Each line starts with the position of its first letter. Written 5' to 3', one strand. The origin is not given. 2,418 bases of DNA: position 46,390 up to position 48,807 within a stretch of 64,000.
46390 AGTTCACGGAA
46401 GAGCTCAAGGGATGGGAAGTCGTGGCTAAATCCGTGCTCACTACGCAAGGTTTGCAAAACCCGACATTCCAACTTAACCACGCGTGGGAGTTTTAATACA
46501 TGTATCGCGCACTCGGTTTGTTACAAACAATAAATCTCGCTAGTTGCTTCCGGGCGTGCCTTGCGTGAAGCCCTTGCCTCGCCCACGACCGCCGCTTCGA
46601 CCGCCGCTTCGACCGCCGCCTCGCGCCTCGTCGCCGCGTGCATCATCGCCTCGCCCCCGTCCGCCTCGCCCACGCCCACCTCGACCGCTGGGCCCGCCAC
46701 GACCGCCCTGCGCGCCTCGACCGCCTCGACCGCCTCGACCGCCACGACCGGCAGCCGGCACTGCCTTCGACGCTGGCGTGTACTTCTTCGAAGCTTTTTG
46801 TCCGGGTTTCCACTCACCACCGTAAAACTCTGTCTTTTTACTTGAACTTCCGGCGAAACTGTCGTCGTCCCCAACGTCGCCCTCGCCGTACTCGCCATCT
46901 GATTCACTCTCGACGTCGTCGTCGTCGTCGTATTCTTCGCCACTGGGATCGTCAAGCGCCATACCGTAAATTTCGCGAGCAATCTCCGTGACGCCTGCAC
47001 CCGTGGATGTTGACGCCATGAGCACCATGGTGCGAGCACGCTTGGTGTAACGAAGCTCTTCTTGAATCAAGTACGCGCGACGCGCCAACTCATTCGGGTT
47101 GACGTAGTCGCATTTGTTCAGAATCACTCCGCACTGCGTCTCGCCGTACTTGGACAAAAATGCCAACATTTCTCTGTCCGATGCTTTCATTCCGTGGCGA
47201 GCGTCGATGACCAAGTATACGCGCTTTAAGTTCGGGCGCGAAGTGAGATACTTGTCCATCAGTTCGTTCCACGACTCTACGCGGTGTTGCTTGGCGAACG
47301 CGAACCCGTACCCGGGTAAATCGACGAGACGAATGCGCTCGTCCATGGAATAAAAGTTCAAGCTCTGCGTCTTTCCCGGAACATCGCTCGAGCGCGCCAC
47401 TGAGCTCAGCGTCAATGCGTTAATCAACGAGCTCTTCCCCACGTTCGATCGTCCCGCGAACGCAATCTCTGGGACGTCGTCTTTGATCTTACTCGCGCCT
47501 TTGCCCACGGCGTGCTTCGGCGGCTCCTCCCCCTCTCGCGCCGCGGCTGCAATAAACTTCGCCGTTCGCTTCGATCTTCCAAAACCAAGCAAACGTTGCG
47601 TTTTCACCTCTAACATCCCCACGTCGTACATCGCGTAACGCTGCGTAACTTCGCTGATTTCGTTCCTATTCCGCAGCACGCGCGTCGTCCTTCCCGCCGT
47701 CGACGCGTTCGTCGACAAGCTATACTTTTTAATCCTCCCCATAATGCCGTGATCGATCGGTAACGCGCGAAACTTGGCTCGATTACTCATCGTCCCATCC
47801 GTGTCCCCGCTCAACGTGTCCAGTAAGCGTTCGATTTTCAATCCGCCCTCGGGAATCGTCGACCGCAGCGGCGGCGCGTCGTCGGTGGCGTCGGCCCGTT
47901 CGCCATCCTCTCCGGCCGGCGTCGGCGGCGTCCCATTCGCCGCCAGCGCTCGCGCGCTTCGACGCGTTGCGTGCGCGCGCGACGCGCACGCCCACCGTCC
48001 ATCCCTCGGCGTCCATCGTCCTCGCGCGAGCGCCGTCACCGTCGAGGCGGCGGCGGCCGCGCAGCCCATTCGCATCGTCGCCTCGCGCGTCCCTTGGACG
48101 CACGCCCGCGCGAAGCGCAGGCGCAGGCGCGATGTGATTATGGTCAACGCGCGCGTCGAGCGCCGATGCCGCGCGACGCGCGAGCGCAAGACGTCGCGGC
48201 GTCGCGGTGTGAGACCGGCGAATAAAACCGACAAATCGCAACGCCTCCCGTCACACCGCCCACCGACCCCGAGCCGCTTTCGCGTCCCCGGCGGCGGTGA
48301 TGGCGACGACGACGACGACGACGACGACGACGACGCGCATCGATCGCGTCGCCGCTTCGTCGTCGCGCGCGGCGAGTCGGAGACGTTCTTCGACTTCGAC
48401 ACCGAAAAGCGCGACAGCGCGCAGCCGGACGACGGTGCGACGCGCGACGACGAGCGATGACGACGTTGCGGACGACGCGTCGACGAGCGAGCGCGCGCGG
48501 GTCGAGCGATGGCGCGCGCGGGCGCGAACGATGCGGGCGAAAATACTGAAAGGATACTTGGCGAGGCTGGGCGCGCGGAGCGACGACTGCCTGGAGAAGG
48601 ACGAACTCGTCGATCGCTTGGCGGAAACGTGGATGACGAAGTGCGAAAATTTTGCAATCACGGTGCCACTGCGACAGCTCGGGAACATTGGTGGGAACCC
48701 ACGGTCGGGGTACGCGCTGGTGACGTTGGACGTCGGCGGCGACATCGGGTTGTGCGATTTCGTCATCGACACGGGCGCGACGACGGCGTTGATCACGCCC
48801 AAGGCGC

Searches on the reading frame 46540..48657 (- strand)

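Call 55: search_protein_families(library=pfam, proteins=[window:46540-48657:-], max_evalue=0.00001)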
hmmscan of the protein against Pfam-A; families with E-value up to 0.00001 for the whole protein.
window:46540-48657:- (705 aa): 4 families
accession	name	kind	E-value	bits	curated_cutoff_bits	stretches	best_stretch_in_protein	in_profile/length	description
PF01926.29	MMR_HSR1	-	3.6e-20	72.6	21.9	1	397-515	1-113/113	50S ribosome-binding GTPase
PF02421.24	FeoB_N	-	3.8e-07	30.2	27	1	397-561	2-154/156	Ferrous iron transport protein B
PF00009.33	GTP_EFTU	-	2.9e-06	27.4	26.5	0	480-564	96-183/188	Elongation factor Tu GTP binding domain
PF03193.22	RsgA_GTPase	-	8.5e-06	26.1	30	0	398-449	109-167/174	RsgA GTPase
